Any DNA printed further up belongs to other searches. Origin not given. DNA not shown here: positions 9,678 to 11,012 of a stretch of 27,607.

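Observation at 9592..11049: Candidate RiPP-like locus: untracked 41-aa peptide ORF, radical SAM/SPASM enzyme and a tightly coupled 77-aa partner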

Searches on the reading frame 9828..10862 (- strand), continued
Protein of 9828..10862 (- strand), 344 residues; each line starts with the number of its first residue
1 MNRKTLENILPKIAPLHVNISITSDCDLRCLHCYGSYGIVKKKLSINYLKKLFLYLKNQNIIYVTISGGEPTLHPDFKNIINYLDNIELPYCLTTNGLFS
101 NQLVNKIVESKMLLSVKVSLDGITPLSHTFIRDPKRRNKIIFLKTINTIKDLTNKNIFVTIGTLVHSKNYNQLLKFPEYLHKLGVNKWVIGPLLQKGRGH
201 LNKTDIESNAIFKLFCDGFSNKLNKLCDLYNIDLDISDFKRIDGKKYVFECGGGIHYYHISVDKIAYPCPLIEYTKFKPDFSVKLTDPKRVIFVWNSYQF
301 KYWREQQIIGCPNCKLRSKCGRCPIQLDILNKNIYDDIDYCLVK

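Call 21: search_protein_families(library=ncbifam, proteins=[P0011, P0009, P0016, L008:5143-5430:+, L010:4299-4577:+, L008:8388-8513:+, L008:5430-6503:+, L008:6490-7218:+, L008:7230-8351:+], max_evalue=0.01)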
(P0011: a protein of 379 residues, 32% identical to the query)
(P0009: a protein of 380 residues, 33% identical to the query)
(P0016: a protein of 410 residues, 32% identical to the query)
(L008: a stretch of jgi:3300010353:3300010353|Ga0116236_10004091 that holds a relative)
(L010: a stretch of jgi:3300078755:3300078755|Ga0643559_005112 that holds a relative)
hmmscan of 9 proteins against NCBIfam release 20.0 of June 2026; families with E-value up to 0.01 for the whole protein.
P0011 (379 aa): 68 families (the best 25 are shown)
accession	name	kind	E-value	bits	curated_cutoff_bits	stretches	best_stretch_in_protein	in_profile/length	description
TIGR03962.1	mycofact_rSAM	equivalog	9.9e-29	100.6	265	1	18-347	17-334/339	mycofactocin radical SAM maturase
TIGR02109.1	PQQ_syn_pqqE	equivalog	7.3e-28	97.5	381.35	1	8-361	2-347/358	pyrroloquinoline quinone biosynthesis protein PqqE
TIGR04055.1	rSAM_NirJ2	equivalog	1.7e-27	96.8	500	1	20-338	7-316/326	putative heme d1 biosynthesis radical SAM protein NirJ2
TIGR04133.1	rSAM_w_lipo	hypoth_equivalog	4.2e-26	91.7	425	1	19-323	30-327/350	TIGR04133 family radical SAM/SPASM protein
TIGR04545.1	rSAM_ahbD_hemeb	equivalog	6.8e-26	91.5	500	2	19-213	6-195/339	heme b synthase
TIGR04317.1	W_rSAM_matur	equivalog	2.3e-24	86.2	380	1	13-324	4-320/349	tungsten cofactor oxidoreductase radical SAM maturase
TIGR04250.1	SCM_rSAM_ScmE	equivalog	7.4e-23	81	400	1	11-187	1-170/358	SynChlorMet cassette radical SAM/SPASM protein ScmE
NF050035.1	rSAM_WgK_link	exception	1.1e-21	77.3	650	2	11-238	7-225/367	radical SAM/SPASM peptide maturase WgkB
TIGR04051.1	rSAM_NirJ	equivalog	5e-20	71.8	515.45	1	19-204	8-185/354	heme d1 biosynthesis radical SAM protein NirJ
NF047865.1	rSAM_PapB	equivalog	4.5e-19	68.8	340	1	17-325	7-314/330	PapB family radical SAM/SPASM ranthipeptide maturase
TIGR04054.1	rSAM_NirJ1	equivalog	1.3e-16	60.2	650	1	19-185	42-200/387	putative heme d1 biosynthesis radical SAM protein NirJ1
TIGR04546.1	rSAM_ahbC_deAc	equivalog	3.6e-16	58.9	650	1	19-184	45-202/390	12,18-didecarboxysiroheme deacetylase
NF038283.1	viperin_w_prok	equivalog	1.1e-15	57.5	180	1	19-191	8-184/281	viperin family antiviral radical SAM protein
TIGR02666.1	moaA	equivalog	1.3e-15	57.2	284.05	1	17-196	14-194/336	GTP 3',8-cyclase MoaA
TIGR04053.2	TIGR04053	equivalog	1.5e-15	57.3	395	1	16-213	11-204/366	TIGR04053 family radical SAM/SPASM domain-containing protein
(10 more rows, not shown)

P0009 (380 aa): 70 families (the best 25 are shown)
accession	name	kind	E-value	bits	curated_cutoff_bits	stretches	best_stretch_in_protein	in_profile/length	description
TIGR03962.1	mycofact_rSAM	equivalog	2.8e-29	102.3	265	1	20-347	18-333/339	mycofactocin radical SAM maturase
TIGR04133.1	rSAM_w_lipo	hypoth_equivalog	4.1e-28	98.3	425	1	21-320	31-323/350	TIGR04133 family radical SAM/SPASM protein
TIGR04055.1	rSAM_NirJ2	equivalog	1.3e-27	97.2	500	1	21-332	7-308/326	putative heme d1 biosynthesis radical SAM protein NirJ2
TIGR02109.1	PQQ_syn_pqqE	equivalog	2.5e-27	95.8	381.35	1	9-331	2-316/358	pyrroloquinoline quinone biosynthesis protein PqqE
TIGR04317.1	W_rSAM_matur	equivalog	1.7e-25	89.9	380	1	15-325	5-320/349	tungsten cofactor oxidoreductase radical SAM maturase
TIGR04250.1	SCM_rSAM_ScmE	equivalog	1.4e-24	86.6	400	1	18-185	7-167/358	SynChlorMet cassette radical SAM/SPASM protein ScmE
TIGR04545.1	rSAM_ahbD_hemeb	equivalog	4.9e-24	85.4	500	1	20-331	6-321/339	heme b synthase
TIGR04403.1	rSAM_skfB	equivalog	2.2e-18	66.2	300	1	11-318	101-385/402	sporulation killing factor system radical SAM maturase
NF050035.1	rSAM_WgK_link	exception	2.3e-18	66.3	650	1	14-204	9-192/367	radical SAM/SPASM peptide maturase WgkB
TIGR04051.1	rSAM_NirJ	equivalog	4e-18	65.5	515.45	1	20-206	8-186/354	heme d1 biosynthesis radical SAM protein NirJ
NF038283.1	viperin_w_prok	equivalog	5.7e-18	65.1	180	1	20-196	8-188/281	viperin family antiviral radical SAM protein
TIGR04546.1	rSAM_ahbC_deAc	equivalog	7e-18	64.6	650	1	20-187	45-204/390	12,18-didecarboxysiroheme deacetylase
NF047865.1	rSAM_PapB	equivalog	7.9e-18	64.8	340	1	18-325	7-313/330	PapB family radical SAM/SPASM ranthipeptide maturase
TIGR04334.1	rSAM_Clo7bot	equivalog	5.5e-17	61.5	600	1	21-224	97-306/440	radical SAM/SPASM domain Clo7bot peptide maturase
NF001199.0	PRK00164.2-1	equivalog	1.1e-16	60.9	231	1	19-280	17-274/308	GTP 3',8-cyclase MoaA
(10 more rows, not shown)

P0016 (410 aa): 70 families (the best 25 are shown)
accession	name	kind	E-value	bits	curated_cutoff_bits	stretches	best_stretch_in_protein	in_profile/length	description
TIGR03962.1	mycofact_rSAM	equivalog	4.1e-30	105.1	265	1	49-377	18-334/339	mycofactocin radical SAM maturase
TIGR02109.1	PQQ_syn_pqqE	equivalog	8.4e-28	97.3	381.35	1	39-380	3-336/358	pyrroloquinoline quinone biosynthesis protein PqqE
TIGR04055.1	rSAM_NirJ2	equivalog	4.6e-27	95.4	500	1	50-359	7-306/326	putative heme d1 biosynthesis radical SAM protein NirJ2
TIGR04133.1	rSAM_w_lipo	hypoth_equivalog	1.5e-26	93.2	425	1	49-348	30-322/350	TIGR04133 family radical SAM/SPASM protein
TIGR04545.1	rSAM_ahbD_hemeb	equivalog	4.8e-25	88.7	500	2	49-254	6-206/339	heme b synthase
TIGR04317.1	W_rSAM_matur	equivalog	1.7e-24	86.6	380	1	44-354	5-320/349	tungsten cofactor oxidoreductase radical SAM maturase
TIGR04250.1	SCM_rSAM_ScmE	equivalog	8.2e-23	80.9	400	1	41-219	1-172/358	SynChlorMet cassette radical SAM/SPASM protein ScmE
NF050035.1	rSAM_WgK_link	exception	6.8e-21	74.7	650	2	42-269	8-226/367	radical SAM/SPASM peptide maturase WgkB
TIGR04051.1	rSAM_NirJ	equivalog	4.6e-18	65.3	515.45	1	49-234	8-185/354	heme d1 biosynthesis radical SAM protein NirJ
NF047865.1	rSAM_PapB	equivalog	5.6e-18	65.2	340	1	47-354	7-313/330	PapB family radical SAM/SPASM ranthipeptide maturase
NF038283.1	viperin_w_prok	equivalog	5.7e-18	65.1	180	1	49-223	8-186/281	viperin family antiviral radical SAM protein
TIGR04546.1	rSAM_ahbC_deAc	equivalog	1e-17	64.1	650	1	49-215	45-203/390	12,18-didecarboxysiroheme deacetylase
TIGR03913.1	rad_SAM_trio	equivalog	6e-17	61.2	591.75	1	47-237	23-204/477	GDL motif peptide-associated radical SAM/SPASM maturase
TIGR04054.1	rSAM_NirJ1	equivalog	1.4e-16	60.1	650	1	49-216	42-201/387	putative heme d1 biosynthesis radical SAM protein NirJ1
TIGR02666.1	moaA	equivalog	4.4e-16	58.8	284.05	1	47-261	14-229/336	GTP 3',8-cyclase MoaA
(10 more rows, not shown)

L008:5143-5430:+ (95 aa): 0 families

L010:4299-4577:+ (92 aa): 0 families

L008:8388-8513:+ (41 aa): 0 families

L008:5430-6503:+ (357 aa): 23 families
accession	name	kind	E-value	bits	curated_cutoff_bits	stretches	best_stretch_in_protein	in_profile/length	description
TIGR03088.1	stp2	hypoth_equivalog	2.4e-16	59.8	409.05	1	121-347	122-371/374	TIGR03088 family PEP-CTERM/XrtA system glycosyltransferase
TIGR03999.1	thiol_BshA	equivalog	4.4e-15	55.5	273.7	1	232-350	259-374/375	N-acetyl-alpha-D-glucosaminyl L-malate synthase BshA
TIGR03449.1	mycothiol_MshA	equivalog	1e-11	44.4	462.5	1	241-326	296-381/406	D-inositol-3-phosphate glycosyltransferase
NF046085.1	XrtY_assoc_Gly1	equivalog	1.5e-11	43.8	400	1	108-351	159-386/387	XrtY-associated glycosyltransferase XYAG1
NF041876.1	EPS_EpsE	equivalog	2.6e-11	43.4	400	1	244-339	291-386/389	exopolysaccharide biosynthesis GT4 family glycosyltransferase EpsE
TIGR02149.1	glgA_Coryne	subfamily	3.4e-10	39.6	302.4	1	241-324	276-365/391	glycogen synthase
NF038229.1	Glyco4_Geo_Pelo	equivalog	4.2e-10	39.2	400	1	128-348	107-335/338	GPMC system family 4 glycosyltransferase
TIGR04157.1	glyco_rSAM_CFB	subfamily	8.4e-09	34.9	400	1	154-345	193-405/406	TIGR04157 family glycosyltransferase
NF047880.1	glyco_SdgA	exception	9.9e-09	34.3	800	1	196-334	331-476/488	serine-aspartate repeat adhesin O-glycosyltransferase SdgA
NF053787.1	GlcN_PG_synth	equivalog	1.5e-07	30.6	480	1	172-336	188-346/361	N-acetylglucosaminyl phosphatidylglycerol synthase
NF038255.1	exopoly_VpsD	equivalog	2.7e-07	29.8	300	1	134-350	156-380/381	VpsD family glycosyltransferase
NF038295.1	EPS_HpsP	equivalog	1.3e-06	27.7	550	1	140-342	185-380/388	hormogonium polysaccharide biosynthesis glycosyltransferase HpsP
TIGR04063.1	stp3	hypoth_equivalog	2e-06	27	442.05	1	262-349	308-395/397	TIGR04063 family PEP-CTERM/XrtA system glycosyltransferase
NF012028.0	PRK15484.1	subfamily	9.5e-06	24.9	618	1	242-337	270-366/380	lipopolysaccharide N-acetylglucosaminyltransferase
TIGR02472.1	sucr_P_syn_N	equivalog_domain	2.7e-05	23.2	576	1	251-334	343-426/439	sucrose-phosphate synthase, putative, glycosyltransferase domain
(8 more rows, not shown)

L008:6490-7218:+ (242 aa): 5 families
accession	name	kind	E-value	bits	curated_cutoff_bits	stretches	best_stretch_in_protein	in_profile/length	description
TIGR04001.1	thiol_BshB1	equivalog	4.2e-27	95.3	182.5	1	5-218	3-202/226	bacillithiol biosynthesis deacetylase BshB1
TIGR04000.1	thiol_BshB2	equivalog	8.7e-15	55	195.25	1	5-195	2-185/217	bacillithiol biosynthesis deacetylase BshB2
TIGR03446.1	mycothiol_Mca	equivalog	4.6e-10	39.5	277.15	1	6-97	3-98/283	mycothiol conjugate amidase Mca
TIGR03445.1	mycothiol_MshB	equivalog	9.4e-09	35.5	224.35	1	7-80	1-81/284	N-acetyl-1-D-myo-inositol-2-amino-2-deoxy-alpha-D-glucopyranoside deacetylase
NF002557.0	PRK02122.1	subfamily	2.7e-08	32.4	384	1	2-43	369-410/653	glucosamine-6-phosphate deaminase-like protein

L008:7230-8351:+ (373 aa): 5 families
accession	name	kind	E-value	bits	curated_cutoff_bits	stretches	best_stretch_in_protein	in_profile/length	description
NF008734.0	PRK11760.1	equivalog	3e-21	76.2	176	1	175-371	148-354/359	23S rRNA (cytidine(2498)-2'-O)-methyltransferase RlmM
NF049952.1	23rRNACMtaseTlyA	equivalog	4.4e-07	29.6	250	1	198-302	42-149/236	23S rRNA (cytidine-2'-O)-methyltransferase TlyA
TIGR00438.1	rrmJ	equivalog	1.1e-06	28.3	300.15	1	215-273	14-73/188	23S rRNA (uridine(2552)-2'-O)-methyltransferase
TIGR00478.1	tly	subfamily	1.1e-05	24.9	185.8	1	214-319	56-163/228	TlyA family rRNA (cytidine-2'-O)-methyltransferase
NF008390.0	PRK11188.1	equivalog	0.004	16.8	269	1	212-254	30-71/209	23S rRNA (uridine(2552)-2'-O)-methyltransferase RlmE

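Call 23: find_related_loci(query=A1, collection=metagenome_contigs, flank=6000)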
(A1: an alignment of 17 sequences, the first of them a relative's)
Query A1 (344 aa) in metagenome_contigs; peptide patterns used: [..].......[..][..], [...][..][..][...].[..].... (x = any residue, [..] = any of these).
600 stretches matched a pattern (row limit reached: there are more); 372 encode a relative of the query (tblastn E <= 1e-3); the best 80 are kept; 80 distinct loci.
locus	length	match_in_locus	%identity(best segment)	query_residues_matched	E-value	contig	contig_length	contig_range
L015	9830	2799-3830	67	1-344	1e-152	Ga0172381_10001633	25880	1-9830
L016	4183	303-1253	33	13-326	9e-44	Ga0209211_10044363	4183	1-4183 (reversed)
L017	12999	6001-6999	24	14-323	5e-22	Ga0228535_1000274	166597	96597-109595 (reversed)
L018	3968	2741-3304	30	20-206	6e-15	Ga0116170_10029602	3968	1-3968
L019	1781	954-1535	26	15-210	2e-14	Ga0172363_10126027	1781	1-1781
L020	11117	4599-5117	26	13-190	4e-14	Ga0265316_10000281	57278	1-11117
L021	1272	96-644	27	3-188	5e-14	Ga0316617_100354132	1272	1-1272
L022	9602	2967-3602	26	20-225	1e-13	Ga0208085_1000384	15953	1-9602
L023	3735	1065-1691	23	9-214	3e-13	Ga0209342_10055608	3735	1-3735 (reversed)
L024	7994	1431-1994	24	18-200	9e-13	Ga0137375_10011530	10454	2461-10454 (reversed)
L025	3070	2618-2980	33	14-132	1e-12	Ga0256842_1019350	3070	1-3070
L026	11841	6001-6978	22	14-323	6e-12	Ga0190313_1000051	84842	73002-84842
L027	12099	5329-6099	22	6-275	1e-11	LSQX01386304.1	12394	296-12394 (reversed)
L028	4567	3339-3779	31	20-166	2e-11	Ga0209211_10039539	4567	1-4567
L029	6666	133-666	27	20-198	2e-11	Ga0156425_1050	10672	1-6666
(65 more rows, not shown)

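Call 28: search_protein_families(library=pfam, proteins=[L016:1379-2137:+, L008:5143-5430:+, L010:4299-4577:+, L013:5233-5505:+, L005:6038-6271:+, L016:273-1382:+], max_evalue=1)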
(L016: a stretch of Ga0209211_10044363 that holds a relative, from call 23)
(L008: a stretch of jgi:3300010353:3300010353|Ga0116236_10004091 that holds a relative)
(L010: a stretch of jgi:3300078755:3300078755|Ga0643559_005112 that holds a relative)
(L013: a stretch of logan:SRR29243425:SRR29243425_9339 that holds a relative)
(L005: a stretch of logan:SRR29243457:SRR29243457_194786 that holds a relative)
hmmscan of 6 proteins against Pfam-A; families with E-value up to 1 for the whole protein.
L016:1379-2137:+ (252 aa): 5 families
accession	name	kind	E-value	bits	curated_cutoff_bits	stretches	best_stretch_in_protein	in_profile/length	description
PF00583.31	Acetyltransf_1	-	1.5e-09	38.6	20.7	1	93-184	13-111/116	Acetyltransferase (GNAT) family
PF13673.13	Acetyltransf_10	-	1.4e-07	32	23.6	1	106-192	25-110/128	Acetyltransferase (GNAT) domain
PF13508.13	Acetyltransf_7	-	3.2e-06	27.8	27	1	118-187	9-80/84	Acetyltransferase (GNAT) domain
PF07275.16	ArdA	-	0.029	15.4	27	1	33-169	40-130/155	Antirestriction protein (ArdA)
PF08445.16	FR47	-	0.062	13.7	22.1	1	127-173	13-60/86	FR47-like protein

L008:5143-5430:+ (95 aa): 0 families

L010:4299-4577:+ (92 aa): 0 families

L013:5233-5505:+ (90 aa): 1 family
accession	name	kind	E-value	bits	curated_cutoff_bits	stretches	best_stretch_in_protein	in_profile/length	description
PF24406.1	nSTAND_NTPase4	-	0.4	11.3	27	1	45-70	17-44/58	Novel STAND NTPase 4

L005:6038-6271:+ (77 aa): 4 families
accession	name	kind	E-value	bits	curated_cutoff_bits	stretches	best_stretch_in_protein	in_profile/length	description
PF14466.11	PLCC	-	9.1e-05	22.5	24.2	1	6-68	91-152/153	PLAT/LH2 and C2-like Ca2+-binding lipoprotein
PF22346.2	CARDS_D3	-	0.06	13.8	27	1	4-61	32-92/142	ADP-ribosylating toxin CARDS, C-terminal beta-trefoil domain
PF02772.21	S-AdoMet_synt_M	-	0.073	13.6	29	1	22-66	55-100/120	S-adenosylmethionine synthetase, central domain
PF02990.21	EMP70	-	0.12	11.4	27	1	9-48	102-140/517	Endomembrane protein 70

L016:273-1382:+ (369 aa): 4 families
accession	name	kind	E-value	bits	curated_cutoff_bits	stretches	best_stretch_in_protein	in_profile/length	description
PF04055.27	Radical_SAM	-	3.3e-19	70.1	29.5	1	18-181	1-165/166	Radical SAM superfamily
PF13186.11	SPASM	-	1.9e-11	44.5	21.5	1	252-324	1-66/67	Iron-sulfur cluster-binding domain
PF13353.11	Fer4_12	-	2.5e-07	31.5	22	1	21-141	12-134/137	4Fe-4S single cluster domain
PF06817.19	RVT_thumb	-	0.058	13.7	27.6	1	166-188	5-27/66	Reverse transcriptase thumb domain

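Call 44: search_solved_structures(query=A1, max_evalue=0.00001)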
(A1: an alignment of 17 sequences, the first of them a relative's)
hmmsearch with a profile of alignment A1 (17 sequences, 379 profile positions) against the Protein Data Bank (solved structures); distinct sequences matched with E-value up to 0.00001: 19.
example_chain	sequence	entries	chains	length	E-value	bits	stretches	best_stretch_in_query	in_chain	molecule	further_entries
6efn_A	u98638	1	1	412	6.5e-23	84.4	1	13-278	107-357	Sporulation killing factor maturation protein SkfB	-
6c8v_A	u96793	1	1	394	1.7e-21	79.8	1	14-349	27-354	Coenzyme PQQ synthesis protein E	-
2fb2_A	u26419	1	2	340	1.1e-12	50.8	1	4-185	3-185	Molybdenum cofactor biosynthesis protein A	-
1tv7_A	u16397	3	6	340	1.1e-12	50.7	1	4-186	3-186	Molybdenum cofactor biosynthesis protein A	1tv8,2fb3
7vob_C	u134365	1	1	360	1.4e-12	50.4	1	16-198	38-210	Cytosylglucuronate decarboxylase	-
7voc_C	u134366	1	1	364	1.5e-12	50.3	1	16-198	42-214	Cytosylglucuronate decarboxylase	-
5v1q_A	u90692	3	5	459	2.3e-12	49.7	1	6-334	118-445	Radical SAM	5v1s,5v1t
7n7h_A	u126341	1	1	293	4.1e-11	45.6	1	13-202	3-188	VIPERIN-LIKE ENZYME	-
5wgg_A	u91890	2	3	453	4.6e-10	42.1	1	12-128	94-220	Radical SAM domain protein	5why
7tol_A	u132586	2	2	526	7.2e-09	38.2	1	17-180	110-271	glycerol dibiphytanyl glycerol tetraether - macrocyclic archaeol synthase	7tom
9dfn_A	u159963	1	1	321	1e-08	37.7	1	10-205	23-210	Radical SAM core domain-containing protein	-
9dfu_A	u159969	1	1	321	1.1e-08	37.6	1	10-205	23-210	Radical SAM core domain-containing protein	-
9dgw_A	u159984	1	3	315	1.6e-07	33.7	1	10-207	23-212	Radical SAM core domain-containing protein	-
9dfw_A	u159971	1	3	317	2.1e-07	33.4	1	10-206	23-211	Radical SAM core domain-containing protein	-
6b4c_A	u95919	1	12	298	2.3e-07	33.3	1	12-207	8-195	Viperin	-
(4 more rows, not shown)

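Call 78: search_protein_representatives(alignment_id=A1)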
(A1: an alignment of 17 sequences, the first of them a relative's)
Query: 17 sequences, 379 profile positions. Proteins with E-value up to 0.001 (for the whole library): 72637; up to 1e-10: 21958; up to 1e-30: 455. The best 150 are listed.
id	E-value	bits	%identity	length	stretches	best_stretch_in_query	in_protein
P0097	5.8e-149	512.5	-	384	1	12-375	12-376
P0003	7.2e-143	492.4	-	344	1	1-349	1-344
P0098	9.8e-121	419.6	-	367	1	8-369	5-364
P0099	6.6e-114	397.1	-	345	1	12-357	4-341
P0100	3.2e-112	391.6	-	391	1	7-371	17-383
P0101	2.0e-104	365.9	-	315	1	61-370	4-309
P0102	2.4e-99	349.2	-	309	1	6-317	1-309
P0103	1.1e-98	347.0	-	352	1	20-358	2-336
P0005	3.3e-96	338.9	-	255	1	65-321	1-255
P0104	3.8e-87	309.0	-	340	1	13-347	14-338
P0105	4.0e-81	289.2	-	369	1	11-371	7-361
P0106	1.8e-79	283.8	-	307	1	46-348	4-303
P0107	4.2e-77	276.0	-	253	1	9-247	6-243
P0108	6.1e-68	245.8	-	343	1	13-354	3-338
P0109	7.9e-65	235.6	-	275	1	116-312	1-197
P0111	5.8e-54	199.8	-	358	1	12-358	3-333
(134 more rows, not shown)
